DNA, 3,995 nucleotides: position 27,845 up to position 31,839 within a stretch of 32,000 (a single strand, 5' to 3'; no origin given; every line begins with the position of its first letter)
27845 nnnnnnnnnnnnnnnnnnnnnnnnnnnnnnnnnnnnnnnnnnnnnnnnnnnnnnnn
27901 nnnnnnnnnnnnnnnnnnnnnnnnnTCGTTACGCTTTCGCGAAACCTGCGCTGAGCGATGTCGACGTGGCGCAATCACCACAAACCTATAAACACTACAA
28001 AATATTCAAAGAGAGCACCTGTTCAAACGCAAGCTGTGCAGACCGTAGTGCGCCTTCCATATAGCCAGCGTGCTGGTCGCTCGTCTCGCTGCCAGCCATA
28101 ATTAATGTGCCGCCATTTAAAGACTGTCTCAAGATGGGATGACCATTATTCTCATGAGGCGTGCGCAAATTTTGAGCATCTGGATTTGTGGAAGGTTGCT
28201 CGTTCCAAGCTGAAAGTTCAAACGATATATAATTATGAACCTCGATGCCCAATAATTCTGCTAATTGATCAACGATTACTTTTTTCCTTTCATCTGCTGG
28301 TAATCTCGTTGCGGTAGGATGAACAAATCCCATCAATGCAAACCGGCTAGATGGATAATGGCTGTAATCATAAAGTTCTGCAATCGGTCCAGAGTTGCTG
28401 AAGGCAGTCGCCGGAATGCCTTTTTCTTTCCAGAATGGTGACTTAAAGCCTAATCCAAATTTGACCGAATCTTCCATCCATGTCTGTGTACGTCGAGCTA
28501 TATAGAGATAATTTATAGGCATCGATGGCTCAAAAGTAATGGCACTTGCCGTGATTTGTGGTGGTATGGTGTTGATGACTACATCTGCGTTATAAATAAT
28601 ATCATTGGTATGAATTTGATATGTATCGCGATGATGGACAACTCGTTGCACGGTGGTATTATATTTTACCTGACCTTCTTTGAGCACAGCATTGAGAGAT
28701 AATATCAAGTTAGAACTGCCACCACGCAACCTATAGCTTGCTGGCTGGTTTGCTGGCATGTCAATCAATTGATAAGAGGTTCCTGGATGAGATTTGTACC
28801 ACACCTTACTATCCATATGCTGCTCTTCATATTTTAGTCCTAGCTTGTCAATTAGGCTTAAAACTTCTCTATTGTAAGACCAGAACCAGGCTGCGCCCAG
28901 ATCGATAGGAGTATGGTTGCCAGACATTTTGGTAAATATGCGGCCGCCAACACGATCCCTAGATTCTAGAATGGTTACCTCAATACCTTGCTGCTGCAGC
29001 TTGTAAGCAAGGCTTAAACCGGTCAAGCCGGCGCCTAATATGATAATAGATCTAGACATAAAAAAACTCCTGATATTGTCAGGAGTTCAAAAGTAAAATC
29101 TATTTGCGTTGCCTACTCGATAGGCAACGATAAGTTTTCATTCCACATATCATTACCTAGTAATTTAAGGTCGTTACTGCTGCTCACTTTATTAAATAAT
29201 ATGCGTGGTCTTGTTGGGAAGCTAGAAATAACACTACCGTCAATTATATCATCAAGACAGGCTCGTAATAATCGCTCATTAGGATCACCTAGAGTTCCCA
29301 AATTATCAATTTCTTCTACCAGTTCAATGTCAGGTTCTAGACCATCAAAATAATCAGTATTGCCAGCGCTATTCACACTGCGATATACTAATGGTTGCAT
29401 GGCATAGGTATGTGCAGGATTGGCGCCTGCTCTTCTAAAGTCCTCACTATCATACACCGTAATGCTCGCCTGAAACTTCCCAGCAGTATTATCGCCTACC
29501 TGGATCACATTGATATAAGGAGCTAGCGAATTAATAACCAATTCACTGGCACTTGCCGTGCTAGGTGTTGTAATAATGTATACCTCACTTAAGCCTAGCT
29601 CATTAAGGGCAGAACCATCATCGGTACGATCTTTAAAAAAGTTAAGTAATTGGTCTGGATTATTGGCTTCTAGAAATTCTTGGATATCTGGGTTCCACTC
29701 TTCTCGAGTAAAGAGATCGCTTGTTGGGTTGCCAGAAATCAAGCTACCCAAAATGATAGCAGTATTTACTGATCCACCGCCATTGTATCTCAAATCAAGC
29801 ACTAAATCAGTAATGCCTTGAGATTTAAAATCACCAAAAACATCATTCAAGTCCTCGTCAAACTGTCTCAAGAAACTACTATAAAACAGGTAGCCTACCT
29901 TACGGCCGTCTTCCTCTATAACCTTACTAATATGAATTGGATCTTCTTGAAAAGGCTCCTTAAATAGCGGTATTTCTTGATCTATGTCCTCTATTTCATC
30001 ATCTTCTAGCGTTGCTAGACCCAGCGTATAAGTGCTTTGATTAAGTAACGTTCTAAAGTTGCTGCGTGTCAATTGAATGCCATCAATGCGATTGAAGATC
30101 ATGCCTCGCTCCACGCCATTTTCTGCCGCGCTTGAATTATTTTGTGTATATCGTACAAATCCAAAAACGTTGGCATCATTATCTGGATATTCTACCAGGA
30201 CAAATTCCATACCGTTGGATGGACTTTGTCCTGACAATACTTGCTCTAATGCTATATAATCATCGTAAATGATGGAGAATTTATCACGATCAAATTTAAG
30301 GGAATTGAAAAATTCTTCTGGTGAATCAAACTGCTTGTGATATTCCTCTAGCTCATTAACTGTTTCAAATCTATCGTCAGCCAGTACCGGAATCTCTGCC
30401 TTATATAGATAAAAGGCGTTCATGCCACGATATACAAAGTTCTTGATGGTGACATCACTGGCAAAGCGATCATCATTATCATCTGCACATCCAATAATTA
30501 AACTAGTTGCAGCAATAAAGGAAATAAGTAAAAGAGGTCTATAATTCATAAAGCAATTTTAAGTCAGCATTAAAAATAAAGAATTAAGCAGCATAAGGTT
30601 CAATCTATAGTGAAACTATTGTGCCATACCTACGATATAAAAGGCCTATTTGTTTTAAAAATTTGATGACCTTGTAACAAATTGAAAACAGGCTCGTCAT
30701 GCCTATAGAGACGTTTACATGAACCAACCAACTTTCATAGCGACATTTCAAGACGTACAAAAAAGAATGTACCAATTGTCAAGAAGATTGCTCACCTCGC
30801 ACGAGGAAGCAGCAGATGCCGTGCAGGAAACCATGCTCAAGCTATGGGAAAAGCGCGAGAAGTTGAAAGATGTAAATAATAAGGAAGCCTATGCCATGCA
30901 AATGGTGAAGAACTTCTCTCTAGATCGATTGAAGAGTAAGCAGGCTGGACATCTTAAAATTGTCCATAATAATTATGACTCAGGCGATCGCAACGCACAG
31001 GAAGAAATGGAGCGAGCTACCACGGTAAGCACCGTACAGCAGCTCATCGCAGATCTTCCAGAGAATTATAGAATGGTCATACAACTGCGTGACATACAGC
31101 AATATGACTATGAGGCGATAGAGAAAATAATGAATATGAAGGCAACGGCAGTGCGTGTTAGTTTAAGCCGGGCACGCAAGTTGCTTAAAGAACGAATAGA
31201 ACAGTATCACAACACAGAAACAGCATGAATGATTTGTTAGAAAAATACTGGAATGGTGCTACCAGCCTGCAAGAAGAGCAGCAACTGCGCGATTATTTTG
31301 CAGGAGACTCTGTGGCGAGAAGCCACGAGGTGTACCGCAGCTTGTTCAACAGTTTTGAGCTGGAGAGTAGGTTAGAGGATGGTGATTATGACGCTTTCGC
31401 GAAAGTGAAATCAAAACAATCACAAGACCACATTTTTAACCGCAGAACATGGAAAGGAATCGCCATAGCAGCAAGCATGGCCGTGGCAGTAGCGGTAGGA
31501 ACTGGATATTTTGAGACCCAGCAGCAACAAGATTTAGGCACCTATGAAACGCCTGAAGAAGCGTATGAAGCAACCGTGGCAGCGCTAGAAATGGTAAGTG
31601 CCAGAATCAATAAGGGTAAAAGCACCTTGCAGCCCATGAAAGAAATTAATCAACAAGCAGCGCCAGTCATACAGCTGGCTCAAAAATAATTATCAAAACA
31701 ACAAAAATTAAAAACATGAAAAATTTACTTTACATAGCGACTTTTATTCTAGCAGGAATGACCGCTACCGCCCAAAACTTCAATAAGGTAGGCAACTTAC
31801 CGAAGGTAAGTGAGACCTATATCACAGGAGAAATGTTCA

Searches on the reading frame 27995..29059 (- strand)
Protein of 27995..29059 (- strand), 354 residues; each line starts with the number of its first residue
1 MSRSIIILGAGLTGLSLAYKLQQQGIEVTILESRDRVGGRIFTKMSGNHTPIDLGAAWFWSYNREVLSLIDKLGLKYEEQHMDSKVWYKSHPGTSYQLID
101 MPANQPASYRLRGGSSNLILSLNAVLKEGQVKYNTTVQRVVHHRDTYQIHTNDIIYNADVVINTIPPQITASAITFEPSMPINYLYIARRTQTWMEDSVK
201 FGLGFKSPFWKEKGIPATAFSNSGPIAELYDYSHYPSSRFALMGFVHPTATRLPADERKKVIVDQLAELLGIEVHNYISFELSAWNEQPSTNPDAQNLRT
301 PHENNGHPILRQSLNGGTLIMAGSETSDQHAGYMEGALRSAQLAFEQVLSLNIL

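Call 59: search_protein_families(library=pfam, proteins=[window:27995-29059:-], max_evalue=0.00001)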
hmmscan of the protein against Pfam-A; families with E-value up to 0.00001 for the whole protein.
window:27995-29059:- (354 aa): 3 families
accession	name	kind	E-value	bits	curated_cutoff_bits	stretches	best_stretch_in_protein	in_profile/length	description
PF01593.30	Amino_oxidase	-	9.2e-47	160.8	19.8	2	108-348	196-442/443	Flavin containing amine oxidoreductase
PF13450.12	NAD_binding_8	-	4e-17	62.7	21.9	1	7-73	1-68/68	NAD(P)-binding Rossmann-like domain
PF01266.30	DAO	-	1.4e-08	35.2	27.9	1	5-39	2-37/353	FAD dependent oxidoreductase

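Call 64: find_homologous_proteins(query=window:27995-29059:-, max_evalue=1e-40)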
Query window:27995-29059:- (354 aa): 147 proteins with E <= 1e-40 among 4124 candidates; the best 120 are listed.
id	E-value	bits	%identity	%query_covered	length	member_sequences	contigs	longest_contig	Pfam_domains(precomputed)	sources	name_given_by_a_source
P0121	3.2e-237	804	100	100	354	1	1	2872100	PF01266.31,PF01593.31,PF13450.13,PF07992.21,PF00070.34,PF13738.13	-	-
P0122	1.7e-116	407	52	98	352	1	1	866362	PF01593.31,PF13450.13,PF13738.13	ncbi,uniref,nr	ncbi:flavin monoamine oxidase family protein [Nonlabens antarcticus]|uniref:flavin monoamine oxidase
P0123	4.7e-116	406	51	94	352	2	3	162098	PF01593.31,PF13450.13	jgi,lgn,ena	-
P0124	2.4e-114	400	50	99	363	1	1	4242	PF01593.31,PF13450.13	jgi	jgi:monoamine oxidase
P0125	5.1e-112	392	50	99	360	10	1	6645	PF01593.31,PF13450.13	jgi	jgi:monoamine oxidase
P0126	1.4e-106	375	48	99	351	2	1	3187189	PF01266.31,PF01593.31,PF13450.13,PF07992.21,PF01494.26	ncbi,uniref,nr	ncbi:flavin monoamine oxidase family protein [Nonlabens agnitus]|uniref:Amine oxidase domain-contain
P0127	2.1e-106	374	48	99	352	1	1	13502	PF01266.31,PF01593.31,PF13450.13,PF01494.26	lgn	-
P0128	2.6e-105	370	49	98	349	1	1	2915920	PF01593.31,PF13450.13,PF13738.13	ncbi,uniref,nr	ncbi:flavin monoamine oxidase family protein [Nonlabens marinus]|uniref:Amine oxidase, flavin-contai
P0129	3.0e-105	370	48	98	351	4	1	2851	PF01593.31,PF13450.13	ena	-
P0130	2.8e-104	367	47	99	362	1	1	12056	PF01593.31,PF13450.13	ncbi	-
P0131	1.5e-102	361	46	98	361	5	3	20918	PF01266.31,PF01593.31,PF13450.13,PF07992.21,PF13738.13,PF01494.26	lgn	-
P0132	1.8e-101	358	47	98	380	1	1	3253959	PF01266.31,PF01593.31,PF13450.13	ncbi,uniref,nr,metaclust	ncbi:monoamine oxidase [Nonlabens sp. Hel1_33_55]|uniref:flavin monoamine oxidase family protein n=1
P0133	8.7e-100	352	45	99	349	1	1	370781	PF01266.31,PF01593.31,PF13450.13,PF07992.21,PF01494.26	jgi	jgi:monoamine oxidase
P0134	1.1e-96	342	45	94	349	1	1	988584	PF01266.31,PF01593.31,PF13450.13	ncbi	-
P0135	1.4e-92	329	42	99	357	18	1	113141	PF01593.31,PF13450.13,PF07992.21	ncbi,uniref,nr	ncbi:amine oxidase [Nonlabens ulvanivorans]|uniref:Amine oxidase n=1 Tax=Nonlabens ulvanivorans TaxI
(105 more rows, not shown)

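Call 65: find_encoding_contigs(protein=P0122, flank=10000, max_places=1)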
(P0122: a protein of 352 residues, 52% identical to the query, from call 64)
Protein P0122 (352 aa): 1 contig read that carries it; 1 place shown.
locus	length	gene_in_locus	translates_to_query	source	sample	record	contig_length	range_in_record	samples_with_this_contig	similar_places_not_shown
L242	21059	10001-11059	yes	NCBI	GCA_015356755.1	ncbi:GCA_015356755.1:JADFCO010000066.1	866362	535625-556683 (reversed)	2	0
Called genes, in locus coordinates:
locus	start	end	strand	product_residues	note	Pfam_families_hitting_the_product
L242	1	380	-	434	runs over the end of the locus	-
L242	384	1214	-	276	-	PF01135:PCMT, PF01596:Methyltransf_3, PF13578:Methyltransf_24, PF13649:Methyltransf_25 (faint), PF13847:Methyltransf_31 (weak)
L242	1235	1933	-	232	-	PF00702:Hydrolase, PF13419:HAD_2, PF13242:Hydrolase_like (faint)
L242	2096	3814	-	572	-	PF01761:DHQ_synthase, PF24621:DHQS_C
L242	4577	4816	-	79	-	PF01541:GIY-YIG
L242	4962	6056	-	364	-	PF01926:MMR_HSR1, PF02421:FeoB_N, PF06071:YchF-GTPase_C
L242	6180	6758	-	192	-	PF14060:DUF4252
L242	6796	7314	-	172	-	PF14060:DUF4252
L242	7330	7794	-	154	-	-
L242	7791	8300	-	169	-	PF04542:Sigma70_r2, PF08281:Sigma70_r4_2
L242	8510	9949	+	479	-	PF18294:Pept_S41_N, PF03572:Peptidase_S41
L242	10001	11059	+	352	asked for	PF13450:NAD_binding_8, PF13738:Pyr_redox_3 (faint), PF01593:Amino_oxidase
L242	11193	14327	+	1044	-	PF02012:BNR (faint), PF15902:Sortilin-Vps10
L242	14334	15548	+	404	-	PF02129:Peptidase_S15 (faint), PF00561:Abhydrolase_1 (weak), PF12146:Hydrolase_4, PF12697:Abhydrolase_6 (weak), PF02566:OsmC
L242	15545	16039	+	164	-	-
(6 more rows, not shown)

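Call 66: find_encoding_contigs(protein=P0126, flank=10000, max_places=1)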
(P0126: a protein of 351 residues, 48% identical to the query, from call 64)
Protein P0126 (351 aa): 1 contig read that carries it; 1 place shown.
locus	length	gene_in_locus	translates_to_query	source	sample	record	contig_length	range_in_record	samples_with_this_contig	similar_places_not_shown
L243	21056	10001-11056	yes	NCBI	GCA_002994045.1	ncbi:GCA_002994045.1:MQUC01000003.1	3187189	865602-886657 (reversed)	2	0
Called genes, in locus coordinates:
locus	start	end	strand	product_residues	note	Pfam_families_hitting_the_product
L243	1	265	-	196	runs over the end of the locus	PF02469:Fasciclin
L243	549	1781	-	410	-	PF01292:Ni_hydr_CYTB (faint), PF03929:PepSY_TM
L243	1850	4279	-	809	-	PF13620:CarboxypepD_reg, PF13715:CarbopepD_reg_2, PF07715:Plug, PF00593:TonB_dep_Rec_b-barrel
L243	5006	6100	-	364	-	PF01926:MMR_HSR1, PF02421:FeoB_N, PF06071:YchF-GTPase_C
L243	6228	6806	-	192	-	PF14060:DUF4252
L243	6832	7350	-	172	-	PF14060:DUF4252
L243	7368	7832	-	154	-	-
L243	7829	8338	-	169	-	PF04542:Sigma70_r2, PF08281:Sigma70_r4_2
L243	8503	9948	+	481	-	PF18294:Pept_S41_N, PF03572:Peptidase_S41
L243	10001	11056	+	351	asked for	PF01266:DAO (faint), PF01494:FAD_binding_3 (weak), PF07992:Pyr_redox_2 (faint), PF13450:NAD_binding_8, PF01593:Amino_oxidase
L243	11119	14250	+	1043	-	PF14870:PSII_BNR (faint), PF02012:BNR (faint), PF15902:Sortilin-Vps10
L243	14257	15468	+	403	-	PF12146:Hydrolase_4, PF00561:Abhydrolase_1 (weak), PF12697:Abhydrolase_6, PF02566:OsmC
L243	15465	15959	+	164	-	PF13376:OmdA (weak)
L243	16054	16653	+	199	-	PF00080:Sod_Cu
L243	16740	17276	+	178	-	PF04542:Sigma70_r2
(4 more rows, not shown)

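Call 67: find_encoding_contigs(protein=P0128, flank=10000, max_places=1)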
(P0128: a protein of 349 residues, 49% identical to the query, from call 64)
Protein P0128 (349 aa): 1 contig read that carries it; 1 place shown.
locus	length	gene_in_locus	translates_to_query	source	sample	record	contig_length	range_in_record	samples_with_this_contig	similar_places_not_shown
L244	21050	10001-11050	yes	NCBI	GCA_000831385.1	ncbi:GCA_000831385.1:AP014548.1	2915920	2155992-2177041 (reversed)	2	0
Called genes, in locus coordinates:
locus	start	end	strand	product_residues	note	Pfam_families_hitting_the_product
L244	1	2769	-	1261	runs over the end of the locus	PF00873:ACR_tran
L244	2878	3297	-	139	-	PF26622:DUF8199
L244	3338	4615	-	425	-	PF17293:Arm-DNA-bind_5, PF13102:Phage_int_SAM_5, PF00589:Phage_integrase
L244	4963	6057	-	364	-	PF01926:MMR_HSR1, PF02421:FeoB_N, PF06071:YchF-GTPase_C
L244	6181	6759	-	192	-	PF14060:DUF4252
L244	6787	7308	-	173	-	PF14060:DUF4252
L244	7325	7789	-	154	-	-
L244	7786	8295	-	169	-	PF04542:Sigma70_r2, PF08281:Sigma70_r4_2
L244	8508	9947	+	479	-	PF18294:Pept_S41_N, PF03572:Peptidase_S41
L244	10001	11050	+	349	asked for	PF13450:NAD_binding_8, PF13738:Pyr_redox_3 (faint), PF01593:Amino_oxidase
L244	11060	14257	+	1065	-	PF02012:BNR (faint), PF15902:Sortilin-Vps10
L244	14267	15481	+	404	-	PF00561:Abhydrolase_1 (weak), PF12146:Hydrolase_4, PF12697:Abhydrolase_6, PF02566:OsmC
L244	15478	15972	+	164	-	PF13376:OmdA (faint)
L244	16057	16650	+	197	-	PF00080:Sod_Cu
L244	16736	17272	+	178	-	PF04542:Sigma70_r2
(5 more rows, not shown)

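Call 68: find_encoding_contigs(protein=P0132, flank=10000, max_places=1)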
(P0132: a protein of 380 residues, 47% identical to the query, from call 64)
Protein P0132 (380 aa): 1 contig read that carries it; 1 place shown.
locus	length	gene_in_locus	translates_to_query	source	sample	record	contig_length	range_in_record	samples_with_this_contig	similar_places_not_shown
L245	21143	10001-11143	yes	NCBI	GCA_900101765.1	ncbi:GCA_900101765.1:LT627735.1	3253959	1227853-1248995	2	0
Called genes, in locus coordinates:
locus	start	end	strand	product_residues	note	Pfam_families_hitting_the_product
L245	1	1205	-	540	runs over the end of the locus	PF02366:PMT (weak), PF13231:PMT_2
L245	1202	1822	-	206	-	PF07578:LAB_N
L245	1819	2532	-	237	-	PF00535:Glycos_transf_2, PF10111:Glyco_tranf_2_2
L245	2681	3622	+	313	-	PF01073:3Beta_HSD, PF01370:Epimerase, PF02719:Polysacc_synt_2, PF04321:RmlD_sub_bind, PF16363:GDP_Man_Dehyd, PF07993:NAD_binding_4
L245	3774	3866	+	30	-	-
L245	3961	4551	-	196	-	PF02469:Fasciclin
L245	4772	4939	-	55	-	-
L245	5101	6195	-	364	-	PF01926:MMR_HSR1, PF02421:FeoB_N, PF06071:YchF-GTPase_C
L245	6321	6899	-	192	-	PF14060:DUF4252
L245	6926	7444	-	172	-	PF14060:DUF4252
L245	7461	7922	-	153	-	-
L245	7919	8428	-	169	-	PF04542:Sigma70_r2, PF08281:Sigma70_r4_2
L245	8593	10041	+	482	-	PF18294:Pept_S41_N, PF03572:Peptidase_S41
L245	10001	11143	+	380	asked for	PF01266:DAO (weak), PF01593:Amino_oxidase, PF13450:NAD_binding_8, PF01593:Amino_oxidase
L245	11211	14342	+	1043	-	PF14870:PSII_BNR (faint), PF02012:BNR (faint), PF15902:Sortilin-Vps10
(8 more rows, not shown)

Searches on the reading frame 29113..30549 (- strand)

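Call 59: search_protein_families(library=pfam, proteins=[window:29113-30549:-], max_evalue=0.00001)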
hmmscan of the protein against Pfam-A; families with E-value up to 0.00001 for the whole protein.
window:29113-30549:- (478 aa): 2 families
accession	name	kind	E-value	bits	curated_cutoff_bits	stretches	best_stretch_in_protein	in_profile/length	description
PF03572.23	Peptidase_S41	-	2.9e-17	63.2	24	1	217-363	1-129/165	Peptidase family S41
PF18294.6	Pept_S41_N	-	2e-11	44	25.9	1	35-92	2-48/49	Peptidase S41 N-terminal domain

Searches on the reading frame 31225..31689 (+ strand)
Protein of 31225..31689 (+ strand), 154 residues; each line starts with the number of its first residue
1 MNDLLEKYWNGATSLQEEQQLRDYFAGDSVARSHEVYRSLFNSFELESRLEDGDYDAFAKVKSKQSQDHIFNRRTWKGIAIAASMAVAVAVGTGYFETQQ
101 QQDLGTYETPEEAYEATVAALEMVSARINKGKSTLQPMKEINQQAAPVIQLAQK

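Call 9: search_protein_families(library=pfam, proteins=[window:31225-31689:+])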
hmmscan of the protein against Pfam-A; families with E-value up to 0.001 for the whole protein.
window:31225-31689:+ (154 aa): 0 families

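Call 22: find_encoding_contigs(protein=window:31225-31689:+, flank=10000, max_places=4)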
Protein window:31225-31689:+ (154 aa): no gene with exactly this product is on record in the collection.

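Call 77: search_protein_representatives(protein=window:31225-31689:+)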
Query: 154 residues. Proteins with E-value up to 0.001 (for the whole library): 1607; up to 1e-10: 194; up to 1e-30: 2. The best 150 are listed.
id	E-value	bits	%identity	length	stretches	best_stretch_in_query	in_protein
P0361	9.6e-34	132.6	46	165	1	1-144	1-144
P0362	1.9e-33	131.7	58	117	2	1-66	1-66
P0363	1.6e-29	119.0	38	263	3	2-142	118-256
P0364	4.4e-28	114.3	35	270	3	2-135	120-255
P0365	6.9e-27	110.4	38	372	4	2-137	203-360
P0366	7.5e-27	110.3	43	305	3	2-57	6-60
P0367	5.0e-26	107.6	36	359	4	3-142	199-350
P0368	8.6e-26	106.9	36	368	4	2-49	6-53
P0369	9.6e-26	106.7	43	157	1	1-147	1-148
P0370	5.9e-25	104.2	40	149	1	1-152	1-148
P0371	9.2e-25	103.5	38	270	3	4-129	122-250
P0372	1.5e-24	102.9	38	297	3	3-143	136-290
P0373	2.0e-24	102.5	40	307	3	3-137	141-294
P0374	6.8e-24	100.7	36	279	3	2-142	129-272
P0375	2.4e-23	99.0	34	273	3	3-135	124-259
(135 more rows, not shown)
